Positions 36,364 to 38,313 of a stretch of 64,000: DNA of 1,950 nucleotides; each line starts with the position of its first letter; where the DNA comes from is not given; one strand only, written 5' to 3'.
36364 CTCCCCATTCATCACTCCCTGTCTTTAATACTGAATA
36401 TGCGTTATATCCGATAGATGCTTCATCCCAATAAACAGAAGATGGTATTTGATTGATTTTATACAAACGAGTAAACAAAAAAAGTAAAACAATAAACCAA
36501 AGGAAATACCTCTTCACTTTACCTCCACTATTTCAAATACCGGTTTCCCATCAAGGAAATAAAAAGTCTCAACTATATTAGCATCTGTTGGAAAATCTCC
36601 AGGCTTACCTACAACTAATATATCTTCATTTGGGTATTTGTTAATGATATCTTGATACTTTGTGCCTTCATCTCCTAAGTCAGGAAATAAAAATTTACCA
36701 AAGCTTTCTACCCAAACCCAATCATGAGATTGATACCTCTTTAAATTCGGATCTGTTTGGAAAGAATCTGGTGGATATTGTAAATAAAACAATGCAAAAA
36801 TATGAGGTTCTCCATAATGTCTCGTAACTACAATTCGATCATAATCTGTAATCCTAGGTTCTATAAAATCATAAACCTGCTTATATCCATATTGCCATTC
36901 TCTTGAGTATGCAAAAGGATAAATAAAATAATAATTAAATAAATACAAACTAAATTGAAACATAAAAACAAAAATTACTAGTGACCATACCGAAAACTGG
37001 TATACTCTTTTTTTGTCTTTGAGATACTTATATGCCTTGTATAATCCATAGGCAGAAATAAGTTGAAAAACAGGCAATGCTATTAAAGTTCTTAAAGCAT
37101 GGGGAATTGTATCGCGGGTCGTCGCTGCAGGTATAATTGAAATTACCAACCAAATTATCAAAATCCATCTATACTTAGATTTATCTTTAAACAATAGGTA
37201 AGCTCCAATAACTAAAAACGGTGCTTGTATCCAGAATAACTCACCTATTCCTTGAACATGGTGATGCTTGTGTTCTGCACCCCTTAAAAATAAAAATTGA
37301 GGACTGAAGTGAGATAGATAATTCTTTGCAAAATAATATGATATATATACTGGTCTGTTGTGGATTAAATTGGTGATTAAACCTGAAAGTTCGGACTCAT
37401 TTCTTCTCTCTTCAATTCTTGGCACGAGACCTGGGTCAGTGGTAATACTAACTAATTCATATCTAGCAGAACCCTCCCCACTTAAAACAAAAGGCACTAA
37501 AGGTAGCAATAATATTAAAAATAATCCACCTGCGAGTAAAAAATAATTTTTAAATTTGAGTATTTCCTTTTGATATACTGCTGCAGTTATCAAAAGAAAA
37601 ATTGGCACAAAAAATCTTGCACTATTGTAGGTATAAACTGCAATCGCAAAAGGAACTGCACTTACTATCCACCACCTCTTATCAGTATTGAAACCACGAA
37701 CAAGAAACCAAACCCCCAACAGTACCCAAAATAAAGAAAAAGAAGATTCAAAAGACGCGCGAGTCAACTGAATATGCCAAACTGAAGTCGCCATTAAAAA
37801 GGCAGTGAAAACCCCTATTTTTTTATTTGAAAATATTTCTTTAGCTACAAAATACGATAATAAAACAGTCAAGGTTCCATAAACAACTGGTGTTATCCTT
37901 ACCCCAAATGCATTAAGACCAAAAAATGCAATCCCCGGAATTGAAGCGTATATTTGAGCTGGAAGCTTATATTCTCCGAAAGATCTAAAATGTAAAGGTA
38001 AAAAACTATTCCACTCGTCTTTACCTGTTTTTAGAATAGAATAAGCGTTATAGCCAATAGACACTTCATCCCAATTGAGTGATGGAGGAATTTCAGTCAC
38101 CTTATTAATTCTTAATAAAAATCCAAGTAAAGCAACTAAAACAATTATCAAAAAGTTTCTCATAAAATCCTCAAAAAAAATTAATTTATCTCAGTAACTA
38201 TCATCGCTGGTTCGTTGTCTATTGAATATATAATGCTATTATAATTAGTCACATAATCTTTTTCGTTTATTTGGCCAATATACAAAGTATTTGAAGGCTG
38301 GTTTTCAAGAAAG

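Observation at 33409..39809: Tandem quartet of PMT/ArnT-like GT-C paralogs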

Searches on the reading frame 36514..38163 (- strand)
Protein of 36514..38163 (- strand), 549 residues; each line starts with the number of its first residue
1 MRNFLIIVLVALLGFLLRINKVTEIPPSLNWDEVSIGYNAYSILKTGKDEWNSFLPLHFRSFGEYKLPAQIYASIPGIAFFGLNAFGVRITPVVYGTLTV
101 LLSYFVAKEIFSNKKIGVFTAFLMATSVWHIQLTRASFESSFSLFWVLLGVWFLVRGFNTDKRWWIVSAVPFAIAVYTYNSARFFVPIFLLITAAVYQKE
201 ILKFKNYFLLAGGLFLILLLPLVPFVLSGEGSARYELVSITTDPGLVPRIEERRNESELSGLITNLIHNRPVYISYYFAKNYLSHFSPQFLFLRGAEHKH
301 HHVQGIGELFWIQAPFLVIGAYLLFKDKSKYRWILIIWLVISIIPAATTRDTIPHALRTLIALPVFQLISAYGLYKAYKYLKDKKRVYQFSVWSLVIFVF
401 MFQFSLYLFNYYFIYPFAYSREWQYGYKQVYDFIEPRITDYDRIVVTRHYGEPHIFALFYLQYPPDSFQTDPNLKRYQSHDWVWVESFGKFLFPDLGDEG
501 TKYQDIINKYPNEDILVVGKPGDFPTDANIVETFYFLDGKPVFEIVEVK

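Call 6: search_protein_families(library=pfam, proteins=[window:36514-38163:-], max_evalue=0.01)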
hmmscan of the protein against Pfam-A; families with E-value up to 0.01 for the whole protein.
window:36514-38163:- (549 aa): 2 families
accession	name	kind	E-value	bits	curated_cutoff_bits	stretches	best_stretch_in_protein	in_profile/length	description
PF13231.12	PMT_2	-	3.6e-11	44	26.1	1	79-223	15-158/160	Dolichyl-phosphate-mannose-protein mannosyltransferase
PF02366.24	PMT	-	1.1e-07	32.2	22.7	1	9-222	2-230/245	Dolichyl-phosphate-mannose-protein mannosyltransferase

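Call 7: search_protein_families(library=ncbifam, proteins=[window:36514-38163:-], max_evalue=0.01)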
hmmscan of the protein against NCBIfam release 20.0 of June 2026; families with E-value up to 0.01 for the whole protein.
window:36514-38163:- (549 aa): 2 families
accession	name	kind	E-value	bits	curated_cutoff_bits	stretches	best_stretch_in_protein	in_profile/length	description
NF009784.2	PRK13279.1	equivalog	2.9e-06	26.2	567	1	78-221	73-221/539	lipid IV(A) 4-amino-4-deoxy-L-arabinosyltransferase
TIGR04154.1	archaeo_STT3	subfamily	0.00065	18.2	450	1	89-127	99-136/831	oligosaccharyl transferase, archaeosortase A system-associated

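Call 11: find_homologous_proteins(query=window:36514-38163:-, max_evalue=0.00001)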
Query window:36514-38163:- (549 aa): 3261 proteins with E <= 0.00001 among 8000 candidates; the best 120 are listed.
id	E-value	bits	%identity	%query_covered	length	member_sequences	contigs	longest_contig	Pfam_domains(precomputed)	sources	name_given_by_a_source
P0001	0.0e+0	1248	100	100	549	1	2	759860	PF02366.25,PF13231.13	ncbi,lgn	-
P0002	1.0e-225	769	62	99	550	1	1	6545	PF02366.25,PF13231.13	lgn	-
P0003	7.7e-225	766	59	99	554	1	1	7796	PF02366.25,PF13231.13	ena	-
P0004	1.7e-223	762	61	99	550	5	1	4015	PF02366.25,PF13231.13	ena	-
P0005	6.8e-223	760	60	99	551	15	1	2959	PF02366.25,PF13231.13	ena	-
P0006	1.0e-221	756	58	99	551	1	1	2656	PF02366.25,PF13231.13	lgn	-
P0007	3.0e-220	751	59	99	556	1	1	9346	PF02366.25,PF13231.13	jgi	jgi:4-amino-4-deoxy-L-arabinose transferase-like glycosyltransferase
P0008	3.5e-220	751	60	99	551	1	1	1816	PF02366.25,PF13231.13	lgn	-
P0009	3.8e-220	751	59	100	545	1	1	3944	PF02366.25,PF13231.13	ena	-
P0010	3.9e-220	751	60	100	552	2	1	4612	PF02366.25,PF13231.13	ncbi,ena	-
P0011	4.4e-220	750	58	99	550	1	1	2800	PF02366.25,PF13231.13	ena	-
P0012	6.4e-220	750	59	98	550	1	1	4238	PF02366.25,PF13231.13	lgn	-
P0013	8.2e-220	750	60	97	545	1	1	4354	PF02366.25,PF13231.13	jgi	-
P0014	1.5e-219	749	59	100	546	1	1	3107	PF02366.25,PF13231.13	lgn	-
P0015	1.5e-219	749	61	97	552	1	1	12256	PF02366.25,PF13231.13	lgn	-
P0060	2.0e-211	722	58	99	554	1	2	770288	PF02366.25,PF13231.13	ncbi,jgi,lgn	-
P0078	3.0e-209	715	57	100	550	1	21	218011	PF02366.25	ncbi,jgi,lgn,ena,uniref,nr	ncbi:hypothetical protein A3A14_00905 [Candidatus Daviesbacteria bacterium RIFCSPLOWO2_01_FULL_43_38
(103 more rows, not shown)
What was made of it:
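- NCBI labels homologues 'glycosyltransferase family 39 protein' (call 11).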

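Call 12: find_encoding_contigs(protein=window:36514-38163:-, flank=10000, max_places=6)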
Protein window:36514-38163:- (549 aa): 3 contigs read that carry it; 2 places shown.
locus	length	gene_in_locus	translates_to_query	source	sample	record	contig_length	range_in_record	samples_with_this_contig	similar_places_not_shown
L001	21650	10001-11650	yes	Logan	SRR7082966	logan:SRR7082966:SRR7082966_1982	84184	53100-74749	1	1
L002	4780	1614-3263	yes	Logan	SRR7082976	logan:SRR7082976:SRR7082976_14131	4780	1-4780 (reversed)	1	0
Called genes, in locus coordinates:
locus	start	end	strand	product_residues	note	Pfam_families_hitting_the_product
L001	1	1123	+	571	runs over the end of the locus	PF10131:PTPS_related (weak), PF13231:PMT_2 (weak)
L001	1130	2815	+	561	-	PF10131:PTPS_related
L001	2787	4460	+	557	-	PF13231:PMT_2 (weak)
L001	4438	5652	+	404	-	PF09594:GT87 (weak)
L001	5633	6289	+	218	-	-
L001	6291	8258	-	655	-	-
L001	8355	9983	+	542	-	PF13231:PMT_2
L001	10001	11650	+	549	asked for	PF02366:PMT, PF13231:PMT_2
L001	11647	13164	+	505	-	PF13231:PMT_2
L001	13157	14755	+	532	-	PF02366:PMT, PF13231:PMT_2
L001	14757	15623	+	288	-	PF00535:Glycos_transf_2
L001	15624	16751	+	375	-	PF13439:Glyco_transf_4 (weak), PF00534:Glycos_transf_1, PF13692:Glyco_trans_1_4, PF20706:GT4-conflict (faint)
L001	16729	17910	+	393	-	PF04188:Mannosyl_trans2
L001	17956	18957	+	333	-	PF04321:RmlD_sub_bind (weak), PF01073:3Beta_HSD (weak), PF01370:Epimerase, PF02719:Polysacc_synt_2 (faint), PF07993:NAD_binding_4 (faint), PF16363:GDP_Man_Dehyd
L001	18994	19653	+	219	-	PF00535:Glycos_transf_2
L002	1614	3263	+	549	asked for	PF02366:PMT, PF13231:PMT_2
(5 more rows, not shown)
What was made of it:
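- Checked: The same four genes were called on an independent assembly of the same organism (call 12).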

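Call 16: find_encoding_contigs(protein=P0078, flank=10000, max_places=2)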
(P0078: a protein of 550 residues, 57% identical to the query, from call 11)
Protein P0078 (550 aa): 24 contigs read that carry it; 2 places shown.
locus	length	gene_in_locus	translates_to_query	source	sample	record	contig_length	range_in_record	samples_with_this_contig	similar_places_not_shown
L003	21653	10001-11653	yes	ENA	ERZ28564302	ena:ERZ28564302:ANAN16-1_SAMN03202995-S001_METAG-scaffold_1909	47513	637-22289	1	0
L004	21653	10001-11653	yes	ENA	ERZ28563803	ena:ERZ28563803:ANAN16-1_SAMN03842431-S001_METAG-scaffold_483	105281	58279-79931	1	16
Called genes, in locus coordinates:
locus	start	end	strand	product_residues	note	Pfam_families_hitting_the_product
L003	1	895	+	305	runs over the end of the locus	PF00535:Glycos_transf_2, PF13641:Glyco_tranf_2_3, PF13632:Glyco_trans_2_3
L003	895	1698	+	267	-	PF00535:Glycos_transf_2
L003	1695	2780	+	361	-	PF13439:Glyco_transf_4, PF00534:Glycos_transf_1, PF13692:Glyco_trans_1_4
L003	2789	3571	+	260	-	PF00535:Glycos_transf_2, PF10111:Glyco_tranf_2_2 (weak), PF13641:Glyco_tranf_2_3, PF13712:Glyco_tranf_2_5 (weak)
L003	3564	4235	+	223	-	-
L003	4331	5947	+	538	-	PF13231:PMT_2 (weak)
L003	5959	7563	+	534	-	PF13231:PMT_2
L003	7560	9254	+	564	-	PF02366:PMT, PF13231:PMT_2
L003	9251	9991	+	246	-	PF00535:Glycos_transf_2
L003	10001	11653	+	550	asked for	PF02366:PMT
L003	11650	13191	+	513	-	PF13231:PMT_2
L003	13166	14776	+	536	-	PF13231:PMT_2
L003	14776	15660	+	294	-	PF00535:Glycos_transf_2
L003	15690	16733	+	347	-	PF13579:Glyco_trans_4_4 (faint), PF13439:Glyco_transf_4, PF00534:Glycos_transf_1, PF13692:Glyco_trans_1_4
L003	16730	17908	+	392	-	PF04188:Mannosyl_trans2 (weak)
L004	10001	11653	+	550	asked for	PF02366:PMT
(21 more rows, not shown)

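Call 17: find_encoding_contigs(protein=P0060, flank=10000, max_places=2)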
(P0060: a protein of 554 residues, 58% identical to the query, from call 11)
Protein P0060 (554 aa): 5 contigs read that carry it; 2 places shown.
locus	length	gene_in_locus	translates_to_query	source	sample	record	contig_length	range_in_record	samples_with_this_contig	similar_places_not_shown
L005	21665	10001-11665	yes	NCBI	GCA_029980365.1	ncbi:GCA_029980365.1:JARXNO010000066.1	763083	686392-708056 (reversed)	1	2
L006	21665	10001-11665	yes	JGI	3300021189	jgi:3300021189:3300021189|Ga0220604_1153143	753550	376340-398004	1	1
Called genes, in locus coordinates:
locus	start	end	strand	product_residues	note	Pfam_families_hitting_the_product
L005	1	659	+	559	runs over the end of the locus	-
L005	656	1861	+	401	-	PF09594:GT87 (weak)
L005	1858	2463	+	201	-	-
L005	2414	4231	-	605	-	-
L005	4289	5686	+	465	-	PF13231:PMT_2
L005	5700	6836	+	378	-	-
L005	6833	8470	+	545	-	PF02366:PMT, PF13231:PMT_2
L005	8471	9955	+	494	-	PF02366:PMT, PF13231:PMT_2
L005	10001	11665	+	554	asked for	PF02366:PMT, PF13231:PMT_2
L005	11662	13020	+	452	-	PF02366:PMT (weak)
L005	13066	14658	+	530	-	PF13231:PMT_2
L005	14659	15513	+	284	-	PF00535:Glycos_transf_2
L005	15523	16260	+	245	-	PF00106:adh_short, PF01370:Epimerase, PF08659:KR, PF13561:adh_short_C2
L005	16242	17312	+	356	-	PF13579:Glyco_trans_4_4 (faint), PF13439:Glyco_transf_4, PF00534:Glycos_transf_1, PF13692:Glyco_trans_1_4, PF20706:GT4-conflict (weak), PF13524:Glyco_trans_1_2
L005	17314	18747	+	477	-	PF09852:DUF2079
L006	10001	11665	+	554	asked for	PF02366:PMT, PF13231:PMT_2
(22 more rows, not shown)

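Call 21: search_solved_structures(query=A3, max_evalue=0.01, show_alignments=3)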
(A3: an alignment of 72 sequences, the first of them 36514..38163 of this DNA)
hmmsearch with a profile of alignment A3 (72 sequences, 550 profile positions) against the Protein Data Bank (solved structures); distinct sequences matched with E-value up to 0.01: 1.
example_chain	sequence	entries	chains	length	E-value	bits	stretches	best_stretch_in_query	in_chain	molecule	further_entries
5ezm_A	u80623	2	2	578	1.3e-05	27.4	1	67-224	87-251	4-amino-4-deoxy-L-arabinose transferase or related glycosyltransferases of PMT family | 4-amino-4-deoxy-L-arabinose (L-Ara4N) transferase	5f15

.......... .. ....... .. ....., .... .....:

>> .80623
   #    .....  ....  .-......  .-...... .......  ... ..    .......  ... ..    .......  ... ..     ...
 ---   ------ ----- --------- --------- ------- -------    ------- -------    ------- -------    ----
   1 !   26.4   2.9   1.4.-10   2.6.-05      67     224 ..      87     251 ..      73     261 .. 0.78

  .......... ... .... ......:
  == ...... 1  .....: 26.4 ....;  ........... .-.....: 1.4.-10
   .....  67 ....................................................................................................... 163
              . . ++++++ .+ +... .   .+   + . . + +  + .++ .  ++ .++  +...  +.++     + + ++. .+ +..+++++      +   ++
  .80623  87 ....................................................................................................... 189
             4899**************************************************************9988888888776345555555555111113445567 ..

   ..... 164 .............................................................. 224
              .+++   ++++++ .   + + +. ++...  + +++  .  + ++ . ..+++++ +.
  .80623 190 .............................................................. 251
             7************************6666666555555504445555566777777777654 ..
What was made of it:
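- The profile's only significant PDB sequence hit is ArnT 5EZM, E 1.3e-5 (call 21).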

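Call 31: predict_structure(alignment_id=A3)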
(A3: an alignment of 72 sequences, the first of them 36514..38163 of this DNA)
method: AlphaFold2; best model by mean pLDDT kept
length: 549 residues; sequences in the alignment: 72
mean_pLDDT: 90.7   pTM: 0.89
mean pLDDT of the five models: 90.7, 90.5, 90.0, 88.3, 87.9
residues with pLDDT >= 90: 384; 70-90: 139; 50-70: 26; < 50: 0
segments of 3 or more residues with pLDDT < 50: none
pLDDT, mean of each block of 10 residues (from residue 1): 89 94 79 92 96 86 73 95 94 94 97 97 95 83 95 97 97 92 93 96 96 95 77 62 78 87 86 88 92 84 86 97 96 97 86 72 97 97 94 96 95 88 88 96 94 93 96 87 88 94 95 96 92 93 94
secondary structure, 60 per line:
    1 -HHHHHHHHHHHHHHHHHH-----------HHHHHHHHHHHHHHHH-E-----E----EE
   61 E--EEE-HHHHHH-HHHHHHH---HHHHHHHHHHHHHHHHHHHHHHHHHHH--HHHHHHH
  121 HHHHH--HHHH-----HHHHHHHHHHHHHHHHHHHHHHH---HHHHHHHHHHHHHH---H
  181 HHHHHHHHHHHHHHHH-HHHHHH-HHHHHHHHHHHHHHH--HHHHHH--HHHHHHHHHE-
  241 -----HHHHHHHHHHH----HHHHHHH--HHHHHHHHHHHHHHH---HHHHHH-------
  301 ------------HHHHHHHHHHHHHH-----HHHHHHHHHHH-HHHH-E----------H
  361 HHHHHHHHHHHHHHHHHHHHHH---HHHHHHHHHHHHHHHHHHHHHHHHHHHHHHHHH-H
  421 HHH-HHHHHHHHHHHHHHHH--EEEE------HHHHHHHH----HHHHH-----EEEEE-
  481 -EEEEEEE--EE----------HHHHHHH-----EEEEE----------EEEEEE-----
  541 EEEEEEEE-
elements in order: H2-19 H31-46 E59-61 E64-66 H68-73 H75-81 H85-111 H114-125 H128-131 H137-159 H163-176 H180-196 H198-203 H205-219 H222-227 H230-238 H246-256 H261-267 H270-284 H288-293 H313-326 H332-342 H344-347 H360-382 H386-418 H420-423 H425-440 E443-446 H453-460 H465-469 E475-479 E482-488 H503-509 E515-519 E530-535 E541-548
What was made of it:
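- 36514..38163 (-): P3, 549-aa GT-C paralog and the most conserved copy; D32-E33 encoded at 38065-38070. AF2 model pLDDT 90.7 (call 31).
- On GT-C fold glycosyltransferase superfamily (ArnT/PMT/STT3-like class): P3 model pLDDT 90.7 (call 31).
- Fold: the P3 model has pLDDT 90.7 (call 31).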

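Call 38: search_protein_representatives(alignment_id=A2)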
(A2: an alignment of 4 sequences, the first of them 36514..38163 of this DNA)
Query: 4 sequences, 530 profile positions. Proteins with E-value up to 0.001 (for the whole library): 28836; up to 1e-10: 13082; up to 1e-30: 5439. The best 150 are listed.
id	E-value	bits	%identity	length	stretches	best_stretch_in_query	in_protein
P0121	6.7e-217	737.9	-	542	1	3-530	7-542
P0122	7.7e-170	582.6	-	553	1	7-528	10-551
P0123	5.0e-142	490.8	-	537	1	7-529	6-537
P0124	6.7e-139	480.5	-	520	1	7-479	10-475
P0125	1.3e-135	469.7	-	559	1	6-528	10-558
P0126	1.9e-134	465.8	-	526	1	1-528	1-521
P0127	2.3e-134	465.5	-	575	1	10-529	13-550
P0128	1.6e-130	452.8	-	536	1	8-528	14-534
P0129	1.7e-129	449.4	-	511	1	3-529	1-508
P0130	2.4e-129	449.0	-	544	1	7-528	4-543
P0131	2.5e-129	448.9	-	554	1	4-527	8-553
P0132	3.0e-129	448.7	-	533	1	7-528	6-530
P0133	3.4e-129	448.5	-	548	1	6-478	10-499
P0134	1.1e-127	443.6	-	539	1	6-506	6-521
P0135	7.6e-127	440.7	-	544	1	7-529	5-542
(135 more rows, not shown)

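Call 48: search_solved_structures(query=A3, max_evalue=10, show_alignments=5)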
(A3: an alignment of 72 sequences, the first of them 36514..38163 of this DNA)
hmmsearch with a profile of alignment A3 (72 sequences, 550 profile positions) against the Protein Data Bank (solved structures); distinct sequences matched with E-value up to 10: 2.
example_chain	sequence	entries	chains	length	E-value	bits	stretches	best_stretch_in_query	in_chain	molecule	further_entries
5ezm_A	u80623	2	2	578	1.3e-05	27.4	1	67-224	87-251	4-amino-4-deoxy-L-arabinose transferase or related glycosyltransferases of PMT family | 4-amino-4-deoxy-L-arabinose (L-Ara4N) transferase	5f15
8i9p_Lh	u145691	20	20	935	0.019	17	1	97-197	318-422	dolichyl-diphosphooligosaccharide--protein glycotransferase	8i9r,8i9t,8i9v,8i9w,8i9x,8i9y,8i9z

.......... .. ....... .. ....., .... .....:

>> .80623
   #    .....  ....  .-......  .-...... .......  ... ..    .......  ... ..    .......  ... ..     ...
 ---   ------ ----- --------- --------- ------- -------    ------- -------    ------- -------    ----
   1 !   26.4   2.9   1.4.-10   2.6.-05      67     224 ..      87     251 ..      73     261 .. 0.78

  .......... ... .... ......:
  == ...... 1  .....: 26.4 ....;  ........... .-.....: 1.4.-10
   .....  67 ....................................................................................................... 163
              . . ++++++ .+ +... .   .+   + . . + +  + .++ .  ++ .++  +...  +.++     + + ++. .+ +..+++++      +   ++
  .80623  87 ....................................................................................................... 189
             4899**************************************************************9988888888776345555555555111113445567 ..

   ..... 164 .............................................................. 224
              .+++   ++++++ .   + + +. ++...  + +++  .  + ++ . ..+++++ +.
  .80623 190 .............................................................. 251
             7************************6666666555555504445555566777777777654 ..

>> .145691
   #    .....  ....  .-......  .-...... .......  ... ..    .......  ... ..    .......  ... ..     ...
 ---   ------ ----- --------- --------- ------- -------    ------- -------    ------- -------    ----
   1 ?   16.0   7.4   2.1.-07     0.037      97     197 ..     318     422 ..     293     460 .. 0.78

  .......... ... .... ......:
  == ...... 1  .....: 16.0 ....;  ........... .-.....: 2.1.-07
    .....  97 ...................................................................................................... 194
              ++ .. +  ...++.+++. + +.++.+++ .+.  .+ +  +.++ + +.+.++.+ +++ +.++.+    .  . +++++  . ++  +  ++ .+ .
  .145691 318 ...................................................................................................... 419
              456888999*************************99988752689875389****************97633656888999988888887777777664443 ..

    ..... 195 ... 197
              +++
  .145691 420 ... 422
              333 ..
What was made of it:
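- Tried and rejected: Profile search against PDB sequences at E up to 10, to get a residue-level alignment of the D-E loop to a solved PMT: it returned only ArnT (residues 67-224) and a marginal STT3 hit (call 48).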
